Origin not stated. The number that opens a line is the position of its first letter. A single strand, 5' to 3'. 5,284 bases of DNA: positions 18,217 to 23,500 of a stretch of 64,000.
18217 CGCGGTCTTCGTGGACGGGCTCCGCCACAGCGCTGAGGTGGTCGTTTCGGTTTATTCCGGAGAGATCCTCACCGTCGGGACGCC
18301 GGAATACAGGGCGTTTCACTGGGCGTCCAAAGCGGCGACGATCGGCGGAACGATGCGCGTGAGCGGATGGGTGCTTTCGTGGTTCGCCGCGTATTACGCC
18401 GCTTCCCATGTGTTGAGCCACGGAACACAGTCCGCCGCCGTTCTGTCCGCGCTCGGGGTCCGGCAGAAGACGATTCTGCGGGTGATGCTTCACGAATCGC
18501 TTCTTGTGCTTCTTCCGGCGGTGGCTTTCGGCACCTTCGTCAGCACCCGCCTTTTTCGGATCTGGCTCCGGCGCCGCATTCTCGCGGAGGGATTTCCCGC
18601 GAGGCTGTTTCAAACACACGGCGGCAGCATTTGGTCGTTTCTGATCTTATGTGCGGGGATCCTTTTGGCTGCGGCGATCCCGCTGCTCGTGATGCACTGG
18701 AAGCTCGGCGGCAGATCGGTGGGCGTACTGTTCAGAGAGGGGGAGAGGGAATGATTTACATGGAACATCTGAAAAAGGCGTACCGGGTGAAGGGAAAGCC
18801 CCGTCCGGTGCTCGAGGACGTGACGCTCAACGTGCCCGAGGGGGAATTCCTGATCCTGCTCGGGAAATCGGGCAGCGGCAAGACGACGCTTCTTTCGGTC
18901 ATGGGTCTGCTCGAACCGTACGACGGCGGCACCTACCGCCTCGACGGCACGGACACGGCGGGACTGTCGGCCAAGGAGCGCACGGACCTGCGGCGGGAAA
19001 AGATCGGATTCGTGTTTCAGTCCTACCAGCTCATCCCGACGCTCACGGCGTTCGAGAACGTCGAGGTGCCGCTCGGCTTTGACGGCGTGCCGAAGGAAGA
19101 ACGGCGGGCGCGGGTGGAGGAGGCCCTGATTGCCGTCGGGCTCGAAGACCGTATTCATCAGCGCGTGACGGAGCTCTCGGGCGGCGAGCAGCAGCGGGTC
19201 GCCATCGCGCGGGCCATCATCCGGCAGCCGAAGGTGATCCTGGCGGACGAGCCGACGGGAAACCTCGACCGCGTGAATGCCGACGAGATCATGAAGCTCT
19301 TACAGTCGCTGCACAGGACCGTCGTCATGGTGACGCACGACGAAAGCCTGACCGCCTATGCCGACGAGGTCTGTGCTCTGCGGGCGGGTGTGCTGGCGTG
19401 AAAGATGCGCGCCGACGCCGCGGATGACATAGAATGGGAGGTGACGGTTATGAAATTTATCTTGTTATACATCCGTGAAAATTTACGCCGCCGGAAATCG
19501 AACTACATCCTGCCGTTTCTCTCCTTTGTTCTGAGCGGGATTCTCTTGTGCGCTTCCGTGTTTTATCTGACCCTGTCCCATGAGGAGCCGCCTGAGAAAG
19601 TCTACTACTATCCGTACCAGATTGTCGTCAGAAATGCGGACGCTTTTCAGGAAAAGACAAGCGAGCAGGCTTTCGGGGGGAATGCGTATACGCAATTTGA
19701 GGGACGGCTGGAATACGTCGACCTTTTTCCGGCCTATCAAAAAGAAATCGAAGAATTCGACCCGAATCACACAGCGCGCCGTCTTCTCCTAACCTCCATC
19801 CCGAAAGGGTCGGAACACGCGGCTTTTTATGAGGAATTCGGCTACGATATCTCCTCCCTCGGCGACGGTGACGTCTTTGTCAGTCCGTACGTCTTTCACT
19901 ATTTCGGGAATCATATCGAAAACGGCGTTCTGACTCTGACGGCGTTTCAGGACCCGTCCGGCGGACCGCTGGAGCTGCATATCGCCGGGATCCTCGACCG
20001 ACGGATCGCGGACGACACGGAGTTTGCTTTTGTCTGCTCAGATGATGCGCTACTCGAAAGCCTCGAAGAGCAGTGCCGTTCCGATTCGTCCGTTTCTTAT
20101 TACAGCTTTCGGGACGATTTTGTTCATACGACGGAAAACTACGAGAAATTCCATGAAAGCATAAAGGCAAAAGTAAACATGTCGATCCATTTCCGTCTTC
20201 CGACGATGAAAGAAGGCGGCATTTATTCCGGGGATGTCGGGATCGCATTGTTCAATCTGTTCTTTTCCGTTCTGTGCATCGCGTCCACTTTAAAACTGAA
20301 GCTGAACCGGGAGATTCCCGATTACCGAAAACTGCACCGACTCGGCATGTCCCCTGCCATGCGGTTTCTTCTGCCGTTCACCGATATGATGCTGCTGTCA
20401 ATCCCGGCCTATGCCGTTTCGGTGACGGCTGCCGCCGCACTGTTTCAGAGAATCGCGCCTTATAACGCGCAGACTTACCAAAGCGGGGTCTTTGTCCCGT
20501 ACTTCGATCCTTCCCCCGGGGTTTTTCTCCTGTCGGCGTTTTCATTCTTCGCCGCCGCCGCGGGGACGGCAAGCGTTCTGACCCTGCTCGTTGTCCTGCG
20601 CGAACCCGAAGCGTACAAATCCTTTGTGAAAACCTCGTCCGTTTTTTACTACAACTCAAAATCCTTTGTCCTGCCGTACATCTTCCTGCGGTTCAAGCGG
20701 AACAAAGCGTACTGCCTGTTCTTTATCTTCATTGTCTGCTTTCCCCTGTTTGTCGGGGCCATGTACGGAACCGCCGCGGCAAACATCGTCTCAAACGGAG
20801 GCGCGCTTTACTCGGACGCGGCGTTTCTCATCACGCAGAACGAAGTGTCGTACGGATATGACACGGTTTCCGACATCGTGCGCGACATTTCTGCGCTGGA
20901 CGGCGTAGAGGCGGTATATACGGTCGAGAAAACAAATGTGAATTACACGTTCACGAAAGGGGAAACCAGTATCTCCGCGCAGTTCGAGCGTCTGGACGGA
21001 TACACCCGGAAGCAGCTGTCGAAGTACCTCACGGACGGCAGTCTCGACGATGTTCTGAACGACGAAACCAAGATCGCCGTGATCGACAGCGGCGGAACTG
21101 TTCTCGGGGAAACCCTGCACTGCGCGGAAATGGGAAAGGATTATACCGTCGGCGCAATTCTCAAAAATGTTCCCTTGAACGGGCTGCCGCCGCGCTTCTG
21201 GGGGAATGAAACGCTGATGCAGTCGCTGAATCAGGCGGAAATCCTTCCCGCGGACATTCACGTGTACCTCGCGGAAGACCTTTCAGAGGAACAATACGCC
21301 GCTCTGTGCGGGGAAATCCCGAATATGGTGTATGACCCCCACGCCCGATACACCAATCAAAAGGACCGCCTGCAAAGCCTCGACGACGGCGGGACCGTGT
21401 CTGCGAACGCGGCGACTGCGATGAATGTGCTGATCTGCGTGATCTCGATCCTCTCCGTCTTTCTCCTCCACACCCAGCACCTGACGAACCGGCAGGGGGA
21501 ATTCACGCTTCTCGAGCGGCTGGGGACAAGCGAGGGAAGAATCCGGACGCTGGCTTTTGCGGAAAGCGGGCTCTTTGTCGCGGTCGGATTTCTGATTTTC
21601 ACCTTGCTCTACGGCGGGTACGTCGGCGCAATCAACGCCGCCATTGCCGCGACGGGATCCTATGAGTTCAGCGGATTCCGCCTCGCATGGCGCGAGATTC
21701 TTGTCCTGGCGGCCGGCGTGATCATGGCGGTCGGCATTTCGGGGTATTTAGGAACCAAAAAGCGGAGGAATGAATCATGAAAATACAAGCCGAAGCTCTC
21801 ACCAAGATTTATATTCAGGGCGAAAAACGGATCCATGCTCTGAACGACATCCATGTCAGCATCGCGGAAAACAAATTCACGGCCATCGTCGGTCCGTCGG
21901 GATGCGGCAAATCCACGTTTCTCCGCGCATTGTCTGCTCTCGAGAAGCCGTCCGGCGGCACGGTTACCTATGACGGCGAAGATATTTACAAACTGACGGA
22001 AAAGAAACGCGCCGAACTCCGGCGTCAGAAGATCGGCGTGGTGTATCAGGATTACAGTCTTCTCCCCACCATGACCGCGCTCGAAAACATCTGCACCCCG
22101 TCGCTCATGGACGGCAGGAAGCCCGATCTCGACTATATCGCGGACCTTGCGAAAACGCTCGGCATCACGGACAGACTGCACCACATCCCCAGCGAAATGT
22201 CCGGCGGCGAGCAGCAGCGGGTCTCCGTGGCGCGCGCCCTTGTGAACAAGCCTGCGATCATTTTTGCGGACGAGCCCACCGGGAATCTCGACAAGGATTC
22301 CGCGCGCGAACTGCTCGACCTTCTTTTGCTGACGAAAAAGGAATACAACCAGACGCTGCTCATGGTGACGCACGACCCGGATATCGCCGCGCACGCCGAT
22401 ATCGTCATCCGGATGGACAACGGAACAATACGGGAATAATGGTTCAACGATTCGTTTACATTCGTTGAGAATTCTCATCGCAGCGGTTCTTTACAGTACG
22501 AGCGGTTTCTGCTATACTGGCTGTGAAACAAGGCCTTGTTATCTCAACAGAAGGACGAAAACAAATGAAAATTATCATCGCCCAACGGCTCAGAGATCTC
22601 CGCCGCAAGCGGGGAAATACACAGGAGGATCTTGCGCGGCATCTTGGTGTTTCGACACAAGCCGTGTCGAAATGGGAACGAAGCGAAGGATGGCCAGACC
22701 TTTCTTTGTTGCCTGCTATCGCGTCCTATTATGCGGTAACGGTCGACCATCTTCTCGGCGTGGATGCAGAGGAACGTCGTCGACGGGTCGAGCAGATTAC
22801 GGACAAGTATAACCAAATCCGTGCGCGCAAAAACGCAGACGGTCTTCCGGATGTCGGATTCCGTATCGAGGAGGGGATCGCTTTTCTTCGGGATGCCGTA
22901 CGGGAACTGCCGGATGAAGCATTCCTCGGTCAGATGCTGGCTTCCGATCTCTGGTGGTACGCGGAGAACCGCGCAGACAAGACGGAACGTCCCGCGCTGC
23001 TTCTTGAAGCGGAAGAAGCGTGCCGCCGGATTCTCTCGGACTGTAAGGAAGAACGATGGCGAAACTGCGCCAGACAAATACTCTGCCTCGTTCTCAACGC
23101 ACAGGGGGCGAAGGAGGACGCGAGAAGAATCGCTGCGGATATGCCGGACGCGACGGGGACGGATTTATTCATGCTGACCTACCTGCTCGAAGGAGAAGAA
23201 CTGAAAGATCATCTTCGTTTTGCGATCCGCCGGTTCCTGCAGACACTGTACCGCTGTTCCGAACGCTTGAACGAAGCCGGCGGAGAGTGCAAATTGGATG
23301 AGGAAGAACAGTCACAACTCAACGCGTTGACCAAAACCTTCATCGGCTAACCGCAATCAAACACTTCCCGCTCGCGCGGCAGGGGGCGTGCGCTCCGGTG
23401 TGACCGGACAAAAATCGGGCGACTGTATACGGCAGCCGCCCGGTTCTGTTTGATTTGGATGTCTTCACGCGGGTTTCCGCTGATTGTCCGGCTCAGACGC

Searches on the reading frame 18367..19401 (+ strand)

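Call 24: search_protein_families(library=pfam, proteins=[window:18367-19401:+], max_evalue=0.00001)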
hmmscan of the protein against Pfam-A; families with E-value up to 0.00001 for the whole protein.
window:18367-19401:+ (344 aa): 2 families
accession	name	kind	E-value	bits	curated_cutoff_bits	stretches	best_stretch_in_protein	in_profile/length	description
PF00005.33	ABC_tran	-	4.3e-35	121.7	25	1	149-297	1-136/137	ABC transporter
PF13304.12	AAA_21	-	3e-06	28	27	0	162-206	2-49/304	AAA domain, putative AbiEii toxin, Type IV TA system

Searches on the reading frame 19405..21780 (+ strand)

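Call 24: search_protein_families(library=pfam, proteins=[window:19405-21780:+], max_evalue=0.00001)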
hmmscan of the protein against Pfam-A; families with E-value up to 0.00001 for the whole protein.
window:19405-21780:+ (791 aa): 1 family
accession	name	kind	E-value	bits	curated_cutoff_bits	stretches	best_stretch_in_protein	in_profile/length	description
PF02687.27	FtsX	-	2.8e-11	44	25.5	1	280-392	3-111/120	FtsX-like permease C-terminal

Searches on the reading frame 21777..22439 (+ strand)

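Call 24: search_protein_families(library=pfam, proteins=[window:21777-22439:+], max_evalue=0.00001)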
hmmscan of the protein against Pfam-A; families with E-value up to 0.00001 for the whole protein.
window:21777-22439:+ (220 aa): 4 families
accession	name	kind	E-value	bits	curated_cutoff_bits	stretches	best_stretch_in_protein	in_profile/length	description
PF00005.33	ABC_tran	-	1.1e-35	123.7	25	1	22-168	1-136/137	ABC transporter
PF02463.25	SMC_N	-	5.4e-08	33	40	1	29-213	21-211/220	RecF/RecN/SMC N terminal domain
PF13304.12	AAA_21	-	1.4e-07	32.3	27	0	34-55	1-22/304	AAA domain, putative AbiEii toxin, Type IV TA system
PF13175.12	AAA_15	-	7.1e-06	26.3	32.1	0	22-75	14-70/374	AAA ATPase domain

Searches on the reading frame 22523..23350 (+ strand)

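Call 24: search_protein_families(library=pfam, proteins=[window:22523-23350:+], max_evalue=0.00001)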
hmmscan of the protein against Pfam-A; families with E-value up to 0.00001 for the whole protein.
window:22523-23350:+ (275 aa): 2 families
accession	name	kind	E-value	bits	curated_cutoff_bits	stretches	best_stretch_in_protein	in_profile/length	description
PF01381.28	HTH_3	-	1.3e-13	51.1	23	1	23-76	1-54/55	Helix-turn-helix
PF13560.12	HTH_31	-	2.6e-11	44.1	27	1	19-76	2-60/64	Helix-turn-helix domain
